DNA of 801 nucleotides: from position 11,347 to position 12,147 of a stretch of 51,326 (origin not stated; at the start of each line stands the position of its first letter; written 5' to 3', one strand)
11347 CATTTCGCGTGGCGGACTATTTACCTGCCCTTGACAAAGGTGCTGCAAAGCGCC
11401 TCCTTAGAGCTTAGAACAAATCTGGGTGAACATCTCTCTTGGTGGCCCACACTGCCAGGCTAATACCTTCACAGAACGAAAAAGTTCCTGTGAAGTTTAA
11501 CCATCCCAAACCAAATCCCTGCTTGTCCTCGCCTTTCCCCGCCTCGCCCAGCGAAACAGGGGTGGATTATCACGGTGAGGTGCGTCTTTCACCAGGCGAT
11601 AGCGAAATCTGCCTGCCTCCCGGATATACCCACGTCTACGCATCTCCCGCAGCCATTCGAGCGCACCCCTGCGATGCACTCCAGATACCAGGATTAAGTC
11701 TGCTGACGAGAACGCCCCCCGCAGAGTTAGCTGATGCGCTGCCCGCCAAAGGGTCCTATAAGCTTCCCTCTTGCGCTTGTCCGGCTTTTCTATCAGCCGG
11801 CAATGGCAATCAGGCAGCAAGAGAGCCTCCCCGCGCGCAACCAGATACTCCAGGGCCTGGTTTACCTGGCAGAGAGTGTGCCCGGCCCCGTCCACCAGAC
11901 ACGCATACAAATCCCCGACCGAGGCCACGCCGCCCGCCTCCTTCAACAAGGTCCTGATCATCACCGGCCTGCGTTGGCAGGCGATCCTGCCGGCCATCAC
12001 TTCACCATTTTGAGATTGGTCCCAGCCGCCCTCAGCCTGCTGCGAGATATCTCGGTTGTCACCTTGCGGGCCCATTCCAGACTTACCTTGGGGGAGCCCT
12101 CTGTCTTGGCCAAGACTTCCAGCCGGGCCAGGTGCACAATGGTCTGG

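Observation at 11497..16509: Truncated Mu-like transposition module ending at a tRNA-Arg gene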

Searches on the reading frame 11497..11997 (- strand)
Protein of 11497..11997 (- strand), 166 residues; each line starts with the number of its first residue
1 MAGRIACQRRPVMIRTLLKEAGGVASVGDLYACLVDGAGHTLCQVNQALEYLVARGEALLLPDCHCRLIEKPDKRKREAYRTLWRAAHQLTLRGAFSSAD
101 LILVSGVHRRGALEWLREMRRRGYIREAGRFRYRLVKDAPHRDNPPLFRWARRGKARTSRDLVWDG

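Call 7: search_protein_families(library=pfam, proteins=[window:11497-11997:-], max_evalue=0.01)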
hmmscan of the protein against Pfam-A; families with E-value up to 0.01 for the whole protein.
window:11497-11997:- (166 aa): 0 families

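Call 12: search_protein_families(library=phrogs, proteins=[window:11497-11997:-], max_evalue=0.01)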
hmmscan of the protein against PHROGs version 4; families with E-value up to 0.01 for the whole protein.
window:11497-11997:- (166 aa): 2 families
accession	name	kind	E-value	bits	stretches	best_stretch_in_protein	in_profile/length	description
phrog_2030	-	transcription regulation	0.00035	21.3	1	77-164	13-102/202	transcriptional regulator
phrog_32597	-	unknown function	0.006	17.1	1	49-130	51-131/219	-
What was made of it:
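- Checked: O, 11497-11997 (-): 166 aa, no Pfam family (calls 7, 12).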

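Call 65: find_homologous_proteins(query=window:11497-11997:-)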
Query window:11497-11997:- (166 aa): 24 proteins with E <= 0.001 among 154 candidates.
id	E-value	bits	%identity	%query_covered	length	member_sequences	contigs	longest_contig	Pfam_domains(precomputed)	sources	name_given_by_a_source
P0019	5.3e-80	285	80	100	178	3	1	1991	-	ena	-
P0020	1.4e-78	281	81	97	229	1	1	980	-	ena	-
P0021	3.9e-76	273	73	100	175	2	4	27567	-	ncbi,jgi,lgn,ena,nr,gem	ncbi:MAG: hypothetical protein KKE29_21575 [Proteobacteria bacterium]|nr:hypothetical protein [Pseud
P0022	6.7e-74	266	74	98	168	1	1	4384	-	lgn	-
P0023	3.5e-73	263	76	98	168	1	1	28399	-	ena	-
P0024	4.7e-73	263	74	98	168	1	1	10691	-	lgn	-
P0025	2.2e-70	254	71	98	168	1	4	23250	-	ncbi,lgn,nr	ncbi:MAG: hypothetical protein K9K65_12445 [Desulfarculaceae bacterium]|nr:hypothetical protein [Des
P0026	9.8e-70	252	73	98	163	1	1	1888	-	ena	-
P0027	1.3e-63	232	68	97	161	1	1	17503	PF22168.3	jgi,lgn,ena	-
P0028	3.7e-62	227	66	98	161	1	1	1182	-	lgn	-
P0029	2.3e-61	225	66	98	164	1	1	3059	-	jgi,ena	-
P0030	5.5e-61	224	64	98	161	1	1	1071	-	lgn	-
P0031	1.6e-60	222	65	98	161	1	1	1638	-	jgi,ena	-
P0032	9.4e-59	216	63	97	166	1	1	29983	-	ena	-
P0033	1.8e-58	215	63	97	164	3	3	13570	-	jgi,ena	-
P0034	5.2e-58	214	63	99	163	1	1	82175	-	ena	-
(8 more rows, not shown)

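Call 66: find_encoding_contigs(protein=P0034, flank=10000, max_places=2)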
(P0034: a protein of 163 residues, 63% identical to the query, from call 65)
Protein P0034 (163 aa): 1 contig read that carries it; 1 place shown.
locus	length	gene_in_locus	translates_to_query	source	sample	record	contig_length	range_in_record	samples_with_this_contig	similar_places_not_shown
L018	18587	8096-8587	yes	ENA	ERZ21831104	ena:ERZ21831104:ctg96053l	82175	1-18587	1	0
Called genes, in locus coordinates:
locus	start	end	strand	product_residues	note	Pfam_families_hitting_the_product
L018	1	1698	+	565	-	?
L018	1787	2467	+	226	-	-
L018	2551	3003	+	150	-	-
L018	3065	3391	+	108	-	-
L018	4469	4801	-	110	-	PF01381:HTH_3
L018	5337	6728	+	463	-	PF13565:HTH_32 (weak), PF00665:rve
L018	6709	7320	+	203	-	-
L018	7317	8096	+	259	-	PF05621:TniB (weak), PF13401:AAA_22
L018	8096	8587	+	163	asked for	-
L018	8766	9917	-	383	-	-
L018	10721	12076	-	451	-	PF00682:HMGL-like, PF02436:PYC_OADA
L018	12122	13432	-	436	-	PF06808:DctM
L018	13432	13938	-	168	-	PF04290:DctQ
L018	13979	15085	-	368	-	PF03480:DctP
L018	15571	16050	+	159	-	PF05598:DUF772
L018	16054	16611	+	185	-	PF01609:DDE_Tnp_1, PF13359:DDE_Tnp_4, PF13612:DDE_Tnp_1_3 (weak), PF13751:DDE_Tnp_1_6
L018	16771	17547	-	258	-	PF12760:Zn_ribbon_IS1595, PF12762:DDE_Tnp_IS1595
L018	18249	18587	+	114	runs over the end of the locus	PF02311:AraC_binding, PF07883:Cupin_2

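Call 67: find_encoding_contigs(protein=P0021, flank=10000, max_places=4)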
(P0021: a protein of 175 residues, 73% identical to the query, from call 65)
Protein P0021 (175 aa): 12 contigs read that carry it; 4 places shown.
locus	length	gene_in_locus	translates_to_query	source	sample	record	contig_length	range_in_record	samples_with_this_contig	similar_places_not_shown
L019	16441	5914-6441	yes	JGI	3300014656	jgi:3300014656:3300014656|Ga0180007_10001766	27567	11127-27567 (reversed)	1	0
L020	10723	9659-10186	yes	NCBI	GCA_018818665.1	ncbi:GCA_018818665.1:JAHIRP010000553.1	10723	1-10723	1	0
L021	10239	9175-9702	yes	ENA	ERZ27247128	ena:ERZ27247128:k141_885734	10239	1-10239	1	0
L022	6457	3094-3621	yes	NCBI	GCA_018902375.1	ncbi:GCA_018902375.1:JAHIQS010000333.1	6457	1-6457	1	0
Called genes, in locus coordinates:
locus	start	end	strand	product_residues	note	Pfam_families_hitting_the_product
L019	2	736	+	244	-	?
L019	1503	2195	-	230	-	PF13560:HTH_31 (weak), PF01381:HTH_3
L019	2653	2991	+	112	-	-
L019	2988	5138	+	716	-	PF13384:HTH_23 (faint), PF13518:HTH_28 (weak), PF13551:HTH_29, PF13565:HTH_32 (weak), PF00665:rve, PF09299:Mu-transpos_C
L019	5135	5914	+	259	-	PF05621:TniB (faint), PF13191:AAA_16 (weak), PF13401:AAA_22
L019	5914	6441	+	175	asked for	-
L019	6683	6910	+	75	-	-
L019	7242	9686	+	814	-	PF00497:SBP_bac_3, PF13426:PAS_9 (weak), PF00989:PAS, PF08448:PAS_4 (weak), PF13426:PAS_9, PF08447:PAS_3 (weak), PF00512:HisKA, PF02518:HATPase_c, +1 more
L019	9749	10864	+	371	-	PF00989:PAS, PF13188:PAS_8, PF08448:PAS_4, PF13426:PAS_9, PF00512:HisKA, PF02518:HATPase_c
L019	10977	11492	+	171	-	PF01814:Hemerythrin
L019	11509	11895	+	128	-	PF04343:DUF488, PF22751:DUF488-N3a, PF22752:DUF488-N3i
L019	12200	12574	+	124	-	PF09851:SHOCT (weak)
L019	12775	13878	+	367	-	PF00989:PAS (weak), PF13426:PAS_9 (weak), PF00512:HisKA, PF02518:HATPase_c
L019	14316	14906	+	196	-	PF02518:HATPase_c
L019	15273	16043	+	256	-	PF16231:DUF4890 (weak), PF07813:LTXXQ (weak)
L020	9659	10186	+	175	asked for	-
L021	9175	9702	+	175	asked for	-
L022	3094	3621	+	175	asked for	-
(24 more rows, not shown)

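Call 70: find_encoding_contigs(protein=P0032, flank=10000, max_places=2)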
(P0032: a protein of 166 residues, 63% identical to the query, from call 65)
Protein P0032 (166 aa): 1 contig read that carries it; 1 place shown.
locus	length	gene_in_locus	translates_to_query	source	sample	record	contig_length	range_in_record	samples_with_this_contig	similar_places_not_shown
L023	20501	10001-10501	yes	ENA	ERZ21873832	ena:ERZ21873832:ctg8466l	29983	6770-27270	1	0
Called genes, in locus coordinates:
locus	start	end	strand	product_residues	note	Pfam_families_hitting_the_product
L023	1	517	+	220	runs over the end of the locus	PF00440:TetR_N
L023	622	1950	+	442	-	PF13433:Peripla_BP_5, PF13458:Peripla_BP_6, PF01094:ANF_receptor (faint)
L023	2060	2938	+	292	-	PF02653:BPD_transp_2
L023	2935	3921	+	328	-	PF02653:BPD_transp_2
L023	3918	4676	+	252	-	PF00005:ABC_tran, PF13604:AAA_30 (faint), PF13304:AAA_21 (faint), PF12399:BCA_ABC_TP_C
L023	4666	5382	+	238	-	PF00005:ABC_tran, PF13304:AAA_21 (faint)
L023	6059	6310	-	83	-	PF00717:Peptidase_S24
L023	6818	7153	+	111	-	PF13693:HTH_35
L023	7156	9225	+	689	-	PF13565:HTH_32 (weak), PF00665:rve, PF09299:Mu-transpos_C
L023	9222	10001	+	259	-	PF05621:TniB, PF13401:AAA_22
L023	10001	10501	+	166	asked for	-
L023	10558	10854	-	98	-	-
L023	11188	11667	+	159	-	PF01797:Y1_Tnp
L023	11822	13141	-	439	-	PF06808:DctM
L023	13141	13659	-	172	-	PF04290:DctQ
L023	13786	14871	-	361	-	PF03480:DctP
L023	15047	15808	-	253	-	PF00106:adh_short, PF08659:KR, PF13561:adh_short_C2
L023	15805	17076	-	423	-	PF00815:Histidinol_dh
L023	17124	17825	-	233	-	PF04199:Cyclase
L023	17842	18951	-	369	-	PF00356:LacI, PF00532:Peripla_BP_1, PF13407:Peripla_BP_4, PF13377:Peripla_BP_3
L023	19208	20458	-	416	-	PF03453:MoeA_N, PF00994:MoCF_biosynth, PF03454:MoeA_C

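Call 71: find_encoding_contigs(protein=P0025, flank=10000, max_places=4)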
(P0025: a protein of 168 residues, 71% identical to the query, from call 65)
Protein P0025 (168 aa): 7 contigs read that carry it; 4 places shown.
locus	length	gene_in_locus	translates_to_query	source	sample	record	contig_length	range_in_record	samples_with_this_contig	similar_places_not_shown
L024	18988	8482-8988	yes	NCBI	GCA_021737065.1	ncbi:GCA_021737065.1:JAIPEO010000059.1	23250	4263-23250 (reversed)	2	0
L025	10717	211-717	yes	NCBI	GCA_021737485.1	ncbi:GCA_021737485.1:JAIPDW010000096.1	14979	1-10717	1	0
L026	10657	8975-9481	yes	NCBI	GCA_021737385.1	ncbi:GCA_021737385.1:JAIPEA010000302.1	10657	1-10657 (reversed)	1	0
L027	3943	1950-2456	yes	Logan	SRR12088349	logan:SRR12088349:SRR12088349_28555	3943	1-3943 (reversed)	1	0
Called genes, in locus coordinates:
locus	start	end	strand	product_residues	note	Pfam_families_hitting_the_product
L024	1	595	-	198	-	PF09704:Cas_Cas5d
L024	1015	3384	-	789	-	PF01966:HD (weak), PF00270:DEAD, PF04851:ResIII (weak), PF22590:Cas3-like_C_2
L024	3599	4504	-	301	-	PF12844:HTH_19 (weak), PF13560:HTH_31, PF01381:HTH_3, PF13443:HTH_26 (faint), PF00717:Peptidase_S24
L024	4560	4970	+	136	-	-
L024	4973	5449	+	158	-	-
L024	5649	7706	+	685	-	PF00665:rve, PF09299:Mu-transpos_C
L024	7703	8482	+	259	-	PF05621:TniB (weak), PF13401:AAA_22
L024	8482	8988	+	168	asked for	-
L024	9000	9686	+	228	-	-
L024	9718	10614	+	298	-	-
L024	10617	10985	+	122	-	-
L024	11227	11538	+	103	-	-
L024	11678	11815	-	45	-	-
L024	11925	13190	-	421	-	PF02812:ELFV_dehydrog_N, PF00208:ELFV_dehydrog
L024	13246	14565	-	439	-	PF00202:Aminotran_3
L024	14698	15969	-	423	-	PF01546:Peptidase_M20, PF07687:M20_dimer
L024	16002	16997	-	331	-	PF00005:ABC_tran, PF13304:AAA_21, PF08352:oligo_HPY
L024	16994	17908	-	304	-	PF00005:ABC_tran, PF02463:SMC_N, PF13304:AAA_21 (weak), PF08352:oligo_HPY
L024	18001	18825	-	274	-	PF12911:OppC_N (weak), PF00528:BPD_transp_1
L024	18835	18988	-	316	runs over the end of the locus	PF19300:BPD_transp_1_N, PF00528:BPD_transp_1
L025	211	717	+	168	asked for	-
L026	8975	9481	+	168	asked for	-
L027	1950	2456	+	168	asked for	-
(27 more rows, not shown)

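Call 84: search_solved_structures(query=A4, max_evalue=1)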
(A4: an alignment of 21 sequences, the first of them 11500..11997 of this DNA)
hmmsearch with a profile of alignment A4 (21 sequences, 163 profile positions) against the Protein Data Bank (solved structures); distinct sequences matched with E-value up to 1: 1.
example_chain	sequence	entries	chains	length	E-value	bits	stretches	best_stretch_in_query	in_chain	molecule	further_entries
6nkl_A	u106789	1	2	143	0.0059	19.9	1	31-116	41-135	Ribonuclease VapC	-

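Call 85: predict_structure(alignment_id=A4)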
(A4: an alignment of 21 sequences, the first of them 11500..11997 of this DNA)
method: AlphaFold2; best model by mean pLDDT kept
length: 166 residues; sequences in the alignment: 21
mean_pLDDT: 78.7   pTM: 0.52
mean pLDDT of the five models: 78.7, 78.0, 75.7, 73.5, 63.1
residues with pLDDT >= 90: 37; 70-90: 95; 50-70: 13; < 50: 21
segments of 3 or more residues with pLDDT < 50: 1-7, 153-166
pLDDT, mean of each block of 10 residues (from residue 1): 49 84 86 86 87 82 81 67 93 93 91 89 89 91 77 44 30
secondary structure, 60 per line:
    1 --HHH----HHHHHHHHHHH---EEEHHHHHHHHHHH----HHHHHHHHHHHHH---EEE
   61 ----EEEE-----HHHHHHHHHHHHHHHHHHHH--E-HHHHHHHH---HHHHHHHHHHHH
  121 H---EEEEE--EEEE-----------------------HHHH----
elements in order: H10-20 E24-26 H27-37 H42-54 E58-60 E65-68 H74-93 H98-105 H109-121 E125-129 E132-135 H159-162
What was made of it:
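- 11497..11997 (-): O, a conserved 166-aa tandem winged-helix protein coupled to B. It is the last gene of the conserved core. AlphaFold model with pLDDT 79 (call 85).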

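Call 88: fold_search(model_id=the predicted structure, library=pdb)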
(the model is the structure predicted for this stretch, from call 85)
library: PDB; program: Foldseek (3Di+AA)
matches with E <= 10: 1690; with E <= 0.001: 0
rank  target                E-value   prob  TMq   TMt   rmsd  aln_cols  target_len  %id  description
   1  3cuq_B                1.9e-03  1.00  0.31  0.26  11.9       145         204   16  Integrated structural and functional model of the human ESCRT-II complex (released 2008-11-04)
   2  8b9x_B                2.3e-03  0.99  0.30  0.21  13.2       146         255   15  Chimeric protein of human UFM1 E3 ligase, UFL1, and DDRGK1 (released 2023-10-25)
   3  1wsu_B                2.6e-03  1.00  0.30  0.40   9.5       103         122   18  C-terminal domain of elongation factor selB complexed with SECIS RNA (released 2005-01-25)
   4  8b9x_A                2.6e-03  0.99  0.27  0.18  12.6       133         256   16  Chimeric protein of human UFM1 E3 ligase, UFL1, and DDRGK1 (released 2023-10-25)
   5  3lmm_B                2.9e-03  1.00  0.31  0.10  13.9       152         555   21  Crystal Structure of the DIP2311 protein from Corynebacterium diphtheriae, Northeast Structural Genomics Consortium Ta (released 2010-02-16)
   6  3lmm_D                3.3e-03  1.00  0.32  0.10  14.3       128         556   21  Crystal Structure of the DIP2311 protein from Corynebacterium diphtheriae, Northeast Structural Genomics Consortium Ta (released 2010-02-16)
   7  8cli_A                3.9e-03  0.99  0.29  0.10  17.2       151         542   12  TFIIIC TauB-DNA monomer (released 2023-06-21)
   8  1wsu_A                4.7e-03  1.00  0.31  0.41   9.5       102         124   19  C-terminal domain of elongation factor selB complexed with SECIS RNA (released 2005-01-25)
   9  1lva                  4.7e-03  1.00  0.30  0.20   9.6       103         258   18  Crystal structure of a C-terminal fragment of Moorella thermoacetica elongation factor SelB (released 2002-08-21)
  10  2uwm_B                5.3e-03  1.00  0.34  0.28   9.7       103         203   18  C-TERMINAL DOMAIN(WH2-WH4) OF ELONGATION FACTOR SELB IN COMPLEX WITH SECIS RNA (released 2007-05-08)
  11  2zme_B                5.3e-03  0.99  0.31  0.24  11.9       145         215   16  Integrated structural and functional model of the human ESCRT-II complex (released 2008-11-04)
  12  2pjp_A                6.0e-03  1.00  0.33  0.43  10.9       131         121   18  Structure of the mRNA-binding domain of elongation factor SelB from E.coli in complex with SECIS RNA (released 2007-10-30)
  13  2uwm_A                6.7e-03  1.00  0.30  0.27   9.4       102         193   19  C-TERMINAL DOMAIN(WH2-WH4) OF ELONGATION FACTOR SELB IN COMPLEX WITH SECIS RNA (released 2007-05-08)
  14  2ply_A                8.0e-03  1.00  0.34  0.27   9.7       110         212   18  Structure of the mRNA binding fragment of elongation factor SelB in complex with SECIS RNA. (released 2007-11-06)
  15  8iue_P                1.1e-02  0.99  0.35  0.21   8.9       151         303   14  RNA polymerase III pre-initiation complex melting complex 1 (released 2023-05-24)
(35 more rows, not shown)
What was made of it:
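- On Tn7-like / Tn5053-like transposon: Its model is a tandem winged helix (calls 85, 88).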

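Call 89: fold_search(model_id=the predicted structure, library=viral)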
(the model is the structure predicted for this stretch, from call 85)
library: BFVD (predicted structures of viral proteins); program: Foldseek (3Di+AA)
matches with E <= 10: 1364; with E <= 0.001: 5
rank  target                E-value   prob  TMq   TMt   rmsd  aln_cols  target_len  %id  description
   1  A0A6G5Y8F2            5.2e-05  1.00  0.31  0.18  12.1       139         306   16  (no name in the UniProt tables at hand)
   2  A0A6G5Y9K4            9.4e-05  1.00  0.32  0.23  12.2       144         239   14  (no name in the UniProt tables at hand)
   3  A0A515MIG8            1.8e-04  1.00  0.29  0.28  10.7       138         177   18  HTH marR-type domain-containing protein [Gordonia phage SheckWes]
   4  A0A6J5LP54            4.6e-04  1.00  0.32  0.31  11.5       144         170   17  Uncharacterized protein [uncultured Caudovirales phage]
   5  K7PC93                6.2e-04  1.00  0.33  0.43   9.6       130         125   17  Protein ORF112 [Cyprinid herpesvirus 1]
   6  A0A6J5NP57            1.5e-03  1.00  0.33  0.35  10.0       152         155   12  Uncharacterized protein [uncultured Caudovirales phage]
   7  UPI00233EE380         2.2e-03  1.00  0.34  0.36  12.5       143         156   17  (no name look-up for this kind of identifier)
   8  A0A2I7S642            2.6e-03  0.98  0.28  0.35  11.7       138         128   14  (no name in the UniProt tables at hand)
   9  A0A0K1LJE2            3.5e-03  0.97  0.26  0.31  10.0       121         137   21  (no name in the UniProt tables at hand)
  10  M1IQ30                3.7e-03  1.00  0.33  0.42   9.8       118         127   14  Uncharacterized protein [Bacillus phage Curly]
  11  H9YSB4                4.6e-03  0.99  0.31  0.22  16.7       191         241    9  (no name in the UniProt tables at hand)
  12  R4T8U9                5.2e-03  1.00  0.33  0.22   5.3        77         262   14  Uncharacterized protein [Haloarcula hispanica tailed virus 1]
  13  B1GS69                5.2e-03  1.00  0.35  0.37  11.3       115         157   10  Hypothetical phage protein [Salmonella phage Vi II-E1]
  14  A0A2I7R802            6.6e-03  0.99  0.31  0.23  10.4       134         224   13  (no name in the UniProt tables at hand)
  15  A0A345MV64            8.4e-03  1.00  0.38  0.76   1.7        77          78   12  (no name in the UniProt tables at hand)
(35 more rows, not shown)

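Call 90: search_protein_families(library=padloc, proteins=[window:11497-11997:-], max_evalue=0.001)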
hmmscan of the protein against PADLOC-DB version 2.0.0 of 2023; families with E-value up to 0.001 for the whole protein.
window:11497-11997:- (166 aa): 0 families

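Call 91: search_protein_families(library=ncbifam, proteins=[window:11497-11997:-], max_evalue=0.001)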
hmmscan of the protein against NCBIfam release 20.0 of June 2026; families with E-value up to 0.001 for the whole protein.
window:11497-11997:- (166 aa): 0 families

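Call 107: search_dna_similar(query=window:11497-11997:-, collection=phages, mode=protein, max_evalue=0.01, max_rows=12)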
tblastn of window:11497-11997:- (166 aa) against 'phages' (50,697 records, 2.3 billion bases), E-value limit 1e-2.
No match.
